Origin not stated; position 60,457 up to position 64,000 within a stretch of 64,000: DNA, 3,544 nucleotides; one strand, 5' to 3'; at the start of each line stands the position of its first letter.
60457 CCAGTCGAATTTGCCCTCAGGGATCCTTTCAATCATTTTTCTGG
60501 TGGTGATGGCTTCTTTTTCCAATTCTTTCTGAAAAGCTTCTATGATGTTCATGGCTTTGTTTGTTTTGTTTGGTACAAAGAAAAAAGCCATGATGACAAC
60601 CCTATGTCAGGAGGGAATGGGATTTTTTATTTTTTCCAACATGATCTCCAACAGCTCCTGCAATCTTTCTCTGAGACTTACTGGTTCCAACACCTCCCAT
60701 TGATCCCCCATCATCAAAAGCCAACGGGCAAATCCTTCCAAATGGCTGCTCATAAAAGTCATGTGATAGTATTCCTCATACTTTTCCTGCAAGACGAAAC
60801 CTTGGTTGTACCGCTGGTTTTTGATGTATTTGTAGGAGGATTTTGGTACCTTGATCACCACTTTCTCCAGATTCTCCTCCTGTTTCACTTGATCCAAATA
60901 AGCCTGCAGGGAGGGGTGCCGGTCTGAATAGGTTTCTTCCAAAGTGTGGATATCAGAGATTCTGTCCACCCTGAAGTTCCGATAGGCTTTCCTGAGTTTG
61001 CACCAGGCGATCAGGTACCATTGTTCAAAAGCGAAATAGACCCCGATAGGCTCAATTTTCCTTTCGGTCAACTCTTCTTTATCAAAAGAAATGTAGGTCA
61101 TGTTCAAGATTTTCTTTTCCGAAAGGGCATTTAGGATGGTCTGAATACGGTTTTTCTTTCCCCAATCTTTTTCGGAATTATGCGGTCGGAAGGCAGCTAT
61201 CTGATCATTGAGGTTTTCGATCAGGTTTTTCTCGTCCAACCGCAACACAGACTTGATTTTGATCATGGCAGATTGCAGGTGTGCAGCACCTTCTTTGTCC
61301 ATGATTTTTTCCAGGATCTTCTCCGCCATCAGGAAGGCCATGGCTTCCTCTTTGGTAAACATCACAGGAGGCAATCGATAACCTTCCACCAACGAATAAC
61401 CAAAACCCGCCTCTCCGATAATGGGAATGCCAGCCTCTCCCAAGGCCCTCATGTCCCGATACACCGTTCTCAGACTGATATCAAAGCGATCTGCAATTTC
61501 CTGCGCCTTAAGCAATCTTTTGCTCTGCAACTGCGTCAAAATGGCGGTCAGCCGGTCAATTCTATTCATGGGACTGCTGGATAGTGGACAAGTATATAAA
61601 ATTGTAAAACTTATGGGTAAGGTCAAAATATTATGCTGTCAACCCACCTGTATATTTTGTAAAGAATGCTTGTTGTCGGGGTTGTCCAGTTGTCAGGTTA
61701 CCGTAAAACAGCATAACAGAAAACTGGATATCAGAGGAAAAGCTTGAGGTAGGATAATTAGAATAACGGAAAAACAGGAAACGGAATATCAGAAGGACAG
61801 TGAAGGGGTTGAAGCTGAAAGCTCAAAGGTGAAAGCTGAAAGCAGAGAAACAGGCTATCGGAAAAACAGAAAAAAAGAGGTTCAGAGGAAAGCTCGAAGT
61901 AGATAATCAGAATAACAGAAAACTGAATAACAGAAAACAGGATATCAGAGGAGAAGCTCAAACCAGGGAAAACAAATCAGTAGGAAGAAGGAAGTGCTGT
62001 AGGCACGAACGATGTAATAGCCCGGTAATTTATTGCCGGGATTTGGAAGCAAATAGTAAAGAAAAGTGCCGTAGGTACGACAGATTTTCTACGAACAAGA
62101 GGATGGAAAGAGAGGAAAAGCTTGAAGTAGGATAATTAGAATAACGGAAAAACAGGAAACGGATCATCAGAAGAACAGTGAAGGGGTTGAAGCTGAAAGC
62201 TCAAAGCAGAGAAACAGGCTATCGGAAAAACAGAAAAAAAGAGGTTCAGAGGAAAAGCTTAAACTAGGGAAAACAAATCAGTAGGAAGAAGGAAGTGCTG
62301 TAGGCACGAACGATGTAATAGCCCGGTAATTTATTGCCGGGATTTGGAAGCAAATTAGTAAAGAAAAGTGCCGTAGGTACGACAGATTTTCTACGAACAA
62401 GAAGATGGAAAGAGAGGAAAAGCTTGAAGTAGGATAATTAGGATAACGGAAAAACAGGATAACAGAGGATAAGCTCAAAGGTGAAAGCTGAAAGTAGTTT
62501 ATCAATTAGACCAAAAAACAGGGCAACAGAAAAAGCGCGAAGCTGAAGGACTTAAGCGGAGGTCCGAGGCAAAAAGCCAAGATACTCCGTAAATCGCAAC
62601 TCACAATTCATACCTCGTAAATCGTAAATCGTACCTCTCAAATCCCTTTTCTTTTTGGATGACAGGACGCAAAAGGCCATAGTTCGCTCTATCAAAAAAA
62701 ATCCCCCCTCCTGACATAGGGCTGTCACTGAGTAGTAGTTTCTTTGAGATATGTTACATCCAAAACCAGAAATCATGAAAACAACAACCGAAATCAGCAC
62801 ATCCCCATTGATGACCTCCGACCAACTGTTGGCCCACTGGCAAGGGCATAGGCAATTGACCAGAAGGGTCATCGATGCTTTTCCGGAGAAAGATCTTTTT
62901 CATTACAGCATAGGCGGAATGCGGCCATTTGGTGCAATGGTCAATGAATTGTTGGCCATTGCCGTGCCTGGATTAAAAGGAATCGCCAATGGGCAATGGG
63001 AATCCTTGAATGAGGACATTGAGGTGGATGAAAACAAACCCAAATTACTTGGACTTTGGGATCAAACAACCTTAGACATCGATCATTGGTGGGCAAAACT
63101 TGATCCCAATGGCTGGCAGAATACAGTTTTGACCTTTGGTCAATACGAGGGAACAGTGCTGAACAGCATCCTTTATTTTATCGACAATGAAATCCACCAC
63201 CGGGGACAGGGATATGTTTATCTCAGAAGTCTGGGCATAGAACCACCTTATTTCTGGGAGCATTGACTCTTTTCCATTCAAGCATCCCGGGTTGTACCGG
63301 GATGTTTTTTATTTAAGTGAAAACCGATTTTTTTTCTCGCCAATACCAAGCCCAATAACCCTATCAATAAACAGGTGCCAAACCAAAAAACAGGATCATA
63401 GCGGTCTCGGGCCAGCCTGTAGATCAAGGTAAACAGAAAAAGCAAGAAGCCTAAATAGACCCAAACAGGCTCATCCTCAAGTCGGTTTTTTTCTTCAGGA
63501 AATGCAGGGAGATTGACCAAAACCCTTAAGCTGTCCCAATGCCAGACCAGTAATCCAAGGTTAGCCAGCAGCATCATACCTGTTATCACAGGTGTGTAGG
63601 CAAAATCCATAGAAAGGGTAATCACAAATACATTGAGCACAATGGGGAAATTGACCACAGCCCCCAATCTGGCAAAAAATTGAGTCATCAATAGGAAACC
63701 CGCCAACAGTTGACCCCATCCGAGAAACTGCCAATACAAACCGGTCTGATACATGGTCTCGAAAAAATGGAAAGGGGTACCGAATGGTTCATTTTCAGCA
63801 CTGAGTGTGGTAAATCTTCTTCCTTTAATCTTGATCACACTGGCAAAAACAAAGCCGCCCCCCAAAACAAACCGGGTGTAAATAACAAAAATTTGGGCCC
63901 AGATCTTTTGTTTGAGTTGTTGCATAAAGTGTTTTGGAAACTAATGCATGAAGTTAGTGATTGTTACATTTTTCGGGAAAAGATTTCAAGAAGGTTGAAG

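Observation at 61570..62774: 1.2-kb divergent intergenic region between a WYL regulator and a DinB gene filled with a purine-rich ~310-bp tandem repeat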

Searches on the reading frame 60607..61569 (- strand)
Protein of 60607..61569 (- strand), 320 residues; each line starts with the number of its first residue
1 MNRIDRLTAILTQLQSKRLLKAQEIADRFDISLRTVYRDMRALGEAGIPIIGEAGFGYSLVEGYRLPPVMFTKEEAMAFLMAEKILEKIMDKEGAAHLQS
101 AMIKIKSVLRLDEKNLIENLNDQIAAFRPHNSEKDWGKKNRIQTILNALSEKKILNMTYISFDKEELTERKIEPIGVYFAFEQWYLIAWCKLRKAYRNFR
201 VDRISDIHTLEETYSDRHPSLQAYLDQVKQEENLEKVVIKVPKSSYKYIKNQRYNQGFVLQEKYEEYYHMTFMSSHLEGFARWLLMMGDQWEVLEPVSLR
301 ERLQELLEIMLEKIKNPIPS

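Call 12: search_protein_families(library=pfam, proteins=[window:60607-61569:-])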
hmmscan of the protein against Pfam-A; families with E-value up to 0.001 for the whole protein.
window:60607-61569:- (320 aa): 6 families
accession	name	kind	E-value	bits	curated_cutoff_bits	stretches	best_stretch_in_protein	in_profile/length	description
PF13280.12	WYL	-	2.3e-21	76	21.8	1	142-208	3-69/70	WYL domain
PF08279.18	HTH_11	-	1e-14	54.6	25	1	6-58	1-54/55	HTH domain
PF25583.1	WCX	-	2.7e-08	34.5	23.9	1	236-310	4-75/76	WCX domain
PF12840.13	HTH_20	-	1.1e-05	25.8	27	1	9-48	8-47/51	Helix-turn-helix domain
PF08220.18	HTH_DeoR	-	2e-05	24.7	21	1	6-48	1-43/57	DeoR-like helix-turn-helix domain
PF19187.6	HTH_PafC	-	6.7e-05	23.1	32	0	68-106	76-114/115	PafC helix-turn-helix domain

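Call 15: find_encoding_contigs(protein=window:60607-61569:-, flank=10000, max_places=10)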
Protein window:60607-61569:- (320 aa): no gene with exactly this product is on record in the collection.

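Call 18: find_homologous_proteins(query=window:60607-61569:-, max_evalue=1e-20)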
Query window:60607-61569:- (320 aa): 7080 proteins with E <= 1e-20 among 8000 candidates; the best 120 are listed.
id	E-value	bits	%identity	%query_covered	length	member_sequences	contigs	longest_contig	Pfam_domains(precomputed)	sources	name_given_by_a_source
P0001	1.1e-207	706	100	100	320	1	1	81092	PF12840.14,PF08279.19,PF13280.13,PF08220.19,PF25583.2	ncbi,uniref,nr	ncbi:helix-turn-helix transcriptional regulator [Pararhodonellum marinum]|uniref:helix-turn-helix tr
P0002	4.1e-124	432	60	100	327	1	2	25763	PF08279.19,PF13280.13,PF25583.2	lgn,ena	-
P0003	1.8e-121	423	59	98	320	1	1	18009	PF12840.14,PF13412.13,PF08279.19,PF19187.7,PF13280.13,PF08220.19,PF25583.2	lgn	-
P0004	2.8e-121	423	60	98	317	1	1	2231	PF12840.14,PF08279.19,PF19187.7,PF13280.13,PF08220.19,PF25583.2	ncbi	-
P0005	3.6e-121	422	59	100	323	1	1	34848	PF12840.14,PF08279.19,PF13280.13,PF08220.19,PF25583.2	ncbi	-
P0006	1.3e-120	420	60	98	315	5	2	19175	PF12840.14,PF08279.19,PF13280.13,PF25583.2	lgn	-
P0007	1.8e-119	417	60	98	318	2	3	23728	PF12840.14,PF13412.13,PF08279.19,PF19187.7,PF13280.13,PF08220.19,PF25583.2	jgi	jgi:predicted DNA-binding transcriptional regulator YafY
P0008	3.2e-119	416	58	99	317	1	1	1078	PF12840.14,PF08279.19,PF19187.7,PF13280.13,PF08220.19,PF25583.2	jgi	jgi:predicted DNA-binding transcriptional regulator YafY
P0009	1.0e-118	414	58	99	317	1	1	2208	PF08279.19,PF19187.7,PF13280.13,PF08220.19,PF25583.2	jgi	-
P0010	2.0e-118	413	56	99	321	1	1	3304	PF12840.14,PF08279.19,PF19187.7,PF13280.13,PF08220.19,PF25583.2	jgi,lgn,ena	-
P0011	2.1e-118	413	61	96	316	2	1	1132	PF12840.14,PF13412.13,PF08279.19,PF13280.13,PF25583.2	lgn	-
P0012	3.3e-118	413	57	99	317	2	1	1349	PF12840.14,PF08279.19,PF19187.7,PF13280.13,PF08220.19,PF25583.2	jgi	jgi:predicted DNA-binding transcriptional regulator YafY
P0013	1.1e-117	411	58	99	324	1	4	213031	PF12840.14,PF08279.19,PF19187.7,PF13280.13,PF08220.19,PF25583.2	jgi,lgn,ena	-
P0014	2.7e-117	410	57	98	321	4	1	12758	PF12840.14,PF13412.13,PF08279.19,PF19187.7,PF13280.13,PF08220.19,PF25583.2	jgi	jgi:predicted DNA-binding transcriptional regulator YafY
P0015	4.2e-117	409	58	97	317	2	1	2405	PF12840.14,PF08279.19,PF13280.13,PF25583.2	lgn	-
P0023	1.9e-115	404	58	100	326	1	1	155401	PF12840.14,PF13412.13,PF08279.19,PF19187.7,PF13280.13,PF08220.19,PF25583.2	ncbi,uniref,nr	ncbi:MAG: YafY family transcriptional regulator [Lunatimonas sp.]|uniref:helix-turn-helix transcript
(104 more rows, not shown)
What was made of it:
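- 60607..61569 (-): WYL/YafY-type regulator gene (context). The protein is 100% identical to a Pararhodonellum marinum protein. calls 12, 18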

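Call 24: find_encoding_contigs(protein=P0001, flank=10000, max_places=3)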
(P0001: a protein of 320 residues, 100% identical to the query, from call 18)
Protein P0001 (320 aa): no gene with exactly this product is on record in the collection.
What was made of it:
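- Tried and rejected: Failed (calls 15, 24).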

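Call 25: find_encoding_contigs(protein=P0002, flank=6000, max_places=3)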
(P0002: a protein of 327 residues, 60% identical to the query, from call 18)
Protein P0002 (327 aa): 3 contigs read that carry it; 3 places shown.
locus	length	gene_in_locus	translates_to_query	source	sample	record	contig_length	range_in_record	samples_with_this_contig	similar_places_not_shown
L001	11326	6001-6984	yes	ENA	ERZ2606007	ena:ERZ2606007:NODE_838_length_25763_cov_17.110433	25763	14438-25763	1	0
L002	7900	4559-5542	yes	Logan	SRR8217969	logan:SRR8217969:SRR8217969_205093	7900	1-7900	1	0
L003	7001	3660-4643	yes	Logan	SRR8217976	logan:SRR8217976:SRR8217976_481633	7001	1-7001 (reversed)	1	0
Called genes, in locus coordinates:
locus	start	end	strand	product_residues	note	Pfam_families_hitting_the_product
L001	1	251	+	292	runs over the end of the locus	PF10604:Polyketide_cyc2 (weak), PF08327:AHSA1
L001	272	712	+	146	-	PF00903:Glyoxalase, PF06983:3-dmu-9_3-mt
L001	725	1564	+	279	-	PF00903:Glyoxalase, PF06983:3-dmu-9_3-mt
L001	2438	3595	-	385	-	PF13173:AAA_14, PF13635:DUF4143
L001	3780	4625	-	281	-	PF02687:FtsX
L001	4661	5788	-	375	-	PF12704:MacB_PCD, PF02687:FtsX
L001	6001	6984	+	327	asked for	PF08279:HTH_11, PF13280:WYL, PF25583:WCX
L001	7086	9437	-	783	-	PF12704:MacB_PCD, PF02687:FtsX, PF12704:MacB_PCD (weak), PF02687:FtsX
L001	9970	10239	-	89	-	PF01904:DUF72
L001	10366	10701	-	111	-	PF01904:DUF72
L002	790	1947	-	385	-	PF13173:AAA_14, PF13635:DUF4143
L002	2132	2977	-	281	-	PF02687:FtsX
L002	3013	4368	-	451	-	PF12704:MacB_PCD, PF02687:FtsX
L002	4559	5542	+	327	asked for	PF08279:HTH_11, PF13280:WYL, PF25583:WCX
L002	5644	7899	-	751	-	?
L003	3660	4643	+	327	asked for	PF08279:HTH_11, PF13280:WYL, PF25583:WCX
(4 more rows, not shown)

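Call 26: find_encoding_contigs(protein=P0023, flank=6000, max_places=3)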
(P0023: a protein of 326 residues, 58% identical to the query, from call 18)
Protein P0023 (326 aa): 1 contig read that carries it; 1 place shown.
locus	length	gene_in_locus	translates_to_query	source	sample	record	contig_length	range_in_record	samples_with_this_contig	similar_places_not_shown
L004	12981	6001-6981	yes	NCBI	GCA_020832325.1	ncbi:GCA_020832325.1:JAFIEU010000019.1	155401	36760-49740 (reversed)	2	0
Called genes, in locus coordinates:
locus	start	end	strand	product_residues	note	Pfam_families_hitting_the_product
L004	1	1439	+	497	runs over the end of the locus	PF02610:AraA_N, PF24856:AraA_central, PF11762:Arabinose_Iso_C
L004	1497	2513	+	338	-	-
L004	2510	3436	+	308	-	PF01370:Epimerase, PF04321:RmlD_sub_bind (weak), PF05368:NmrA (weak), PF13460:NAD_binding_10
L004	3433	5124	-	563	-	PF07885:Ion_trans_2, PF02254:TrkA_N, PF02080:TrkA_C, PF01494:FAD_binding_3 (weak), PF02254:TrkA_N, PF02080:TrkA_C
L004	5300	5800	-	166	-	PF05163:DinB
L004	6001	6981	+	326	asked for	PF08220:HTH_DeoR (weak), PF08279:HTH_11, PF12840:HTH_20 (weak), PF13412:HTH_24 (weak), PF19187:HTH_PafC (faint), PF13280:WYL, PF25583:WCX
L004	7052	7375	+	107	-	PF00893:Multi_Drug_Res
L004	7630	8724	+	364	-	PF00989:PAS, PF08448:PAS_4, PF13426:PAS_9, PF08447:PAS_3, PF00989:PAS, PF08448:PAS_4, PF13426:PAS_9, PF08447:PAS_3, +1 more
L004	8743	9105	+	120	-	PF02518:HATPase_c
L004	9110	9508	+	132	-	PF00072:Response_reg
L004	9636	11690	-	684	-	PF16889:Hepar_II_III_N, PF07940:Hepar_II_III_C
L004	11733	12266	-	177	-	-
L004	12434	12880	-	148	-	PF00959:Phage_lysozyme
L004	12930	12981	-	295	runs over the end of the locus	PF23678:YqhI, PF01738:DLH, PF00326:Peptidase_S9 (faint), PF08840:BAAT_C (weak)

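Call 28: find_encoding_contigs(protein=P0013, flank=5000, max_places=2)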
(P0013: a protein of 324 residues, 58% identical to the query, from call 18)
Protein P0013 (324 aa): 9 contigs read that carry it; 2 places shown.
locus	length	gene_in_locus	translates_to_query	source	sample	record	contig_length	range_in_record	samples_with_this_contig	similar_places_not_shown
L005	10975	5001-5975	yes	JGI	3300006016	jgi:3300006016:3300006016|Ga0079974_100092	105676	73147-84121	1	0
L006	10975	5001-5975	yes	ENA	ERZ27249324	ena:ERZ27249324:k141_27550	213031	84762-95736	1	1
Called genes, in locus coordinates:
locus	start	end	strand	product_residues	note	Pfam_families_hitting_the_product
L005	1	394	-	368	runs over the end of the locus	PF00793:DAHP_synth_1, PF01817:CM_2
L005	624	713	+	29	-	-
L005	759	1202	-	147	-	-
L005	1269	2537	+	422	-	PF01619:Pro_dh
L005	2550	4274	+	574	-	PF01336:tRNA_anti-codon, PF00152:tRNA-synt_2, PF01409:tRNA-synt_2d (faint)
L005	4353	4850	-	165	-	PF05163:DinB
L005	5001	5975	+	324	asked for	PF08220:HTH_DeoR (weak), PF08279:HTH_11, PF12840:HTH_20 (weak), PF19187:HTH_PafC (faint), PF13280:WYL, PF25583:WCX (weak)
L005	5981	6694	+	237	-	PF06283:ThuA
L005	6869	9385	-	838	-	PF12704:MacB_PCD, PF02687:FtsX, PF12704:MacB_PCD, PF02687:FtsX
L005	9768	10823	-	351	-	PF01261:AP_endonuc_2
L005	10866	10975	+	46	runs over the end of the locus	-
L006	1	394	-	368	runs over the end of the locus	PF00793:DAHP_synth_1, PF01817:CM_2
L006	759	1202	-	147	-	-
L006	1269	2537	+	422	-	PF01619:Pro_dh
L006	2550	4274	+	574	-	PF01336:tRNA_anti-codon, PF00152:tRNA-synt_2, PF01409:tRNA-synt_2d (faint)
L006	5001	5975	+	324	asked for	PF08220:HTH_DeoR (weak), PF08279:HTH_11, PF12840:HTH_20 (weak), PF19187:HTH_PafC (faint), PF13280:WYL, PF25583:WCX (weak)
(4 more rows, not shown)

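Call 29: find_encoding_contigs(protein=P0005, flank=5000, max_places=2)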
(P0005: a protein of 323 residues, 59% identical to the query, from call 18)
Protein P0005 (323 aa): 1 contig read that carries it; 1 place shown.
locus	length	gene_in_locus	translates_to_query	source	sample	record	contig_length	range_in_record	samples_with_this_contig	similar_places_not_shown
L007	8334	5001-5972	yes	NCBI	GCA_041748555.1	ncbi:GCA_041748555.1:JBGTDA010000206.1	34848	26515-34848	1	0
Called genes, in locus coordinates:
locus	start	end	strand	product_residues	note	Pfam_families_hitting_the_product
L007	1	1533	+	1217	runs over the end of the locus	PF12128:DUF3584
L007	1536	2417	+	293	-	PF23947:DUF7281 (weak)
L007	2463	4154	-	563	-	PF00890:FAD_binding_2 (faint), PF12831:FAD_oxidored, PF13450:NAD_binding_8 (faint)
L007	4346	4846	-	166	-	PF05163:DinB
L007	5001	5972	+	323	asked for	PF08220:HTH_DeoR (weak), PF08279:HTH_11, PF12840:HTH_20 (weak), PF13280:WYL, PF25583:WCX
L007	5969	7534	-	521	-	PF07969:Amidohydro_3, PF01979:Amidohydro_1 (faint), PF07969:Amidohydro_3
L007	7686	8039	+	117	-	PF19649:DUF6152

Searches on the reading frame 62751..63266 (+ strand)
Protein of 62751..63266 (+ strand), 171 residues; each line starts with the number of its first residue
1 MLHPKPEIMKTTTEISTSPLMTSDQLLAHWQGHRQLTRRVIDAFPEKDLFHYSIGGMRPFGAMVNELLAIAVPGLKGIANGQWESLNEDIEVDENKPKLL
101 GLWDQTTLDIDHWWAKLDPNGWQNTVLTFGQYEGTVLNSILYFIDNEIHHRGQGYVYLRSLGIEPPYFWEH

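Call 12: search_protein_families(library=pfam, proteins=[window:62751-63266:+])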
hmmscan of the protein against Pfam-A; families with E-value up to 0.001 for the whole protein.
window:62751-63266:+ (171 aa): 1 family
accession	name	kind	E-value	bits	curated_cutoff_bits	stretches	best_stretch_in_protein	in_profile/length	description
PF05163.17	DinB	-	2.4e-14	54.1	23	1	24-168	6-152/165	DinB family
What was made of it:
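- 62751..63266 (+): DinB-family gene (context). call 12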

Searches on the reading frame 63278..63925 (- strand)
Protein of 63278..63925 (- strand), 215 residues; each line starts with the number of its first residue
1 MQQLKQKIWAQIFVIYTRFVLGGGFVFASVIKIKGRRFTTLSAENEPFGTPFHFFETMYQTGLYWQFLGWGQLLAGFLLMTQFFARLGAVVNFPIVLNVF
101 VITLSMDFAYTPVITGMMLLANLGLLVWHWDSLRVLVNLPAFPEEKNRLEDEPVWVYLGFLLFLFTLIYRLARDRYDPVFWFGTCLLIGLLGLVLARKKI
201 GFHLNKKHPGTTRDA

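Call 12: search_protein_families(library=pfam, proteins=[window:63278-63925:-])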
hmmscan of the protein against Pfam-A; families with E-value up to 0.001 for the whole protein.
window:63278-63925:- (215 aa): 1 family
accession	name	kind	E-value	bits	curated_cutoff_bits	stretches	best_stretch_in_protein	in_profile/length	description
PF07681.17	DoxX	-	0.00099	20.1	23.6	0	17-101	5-81/85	DoxX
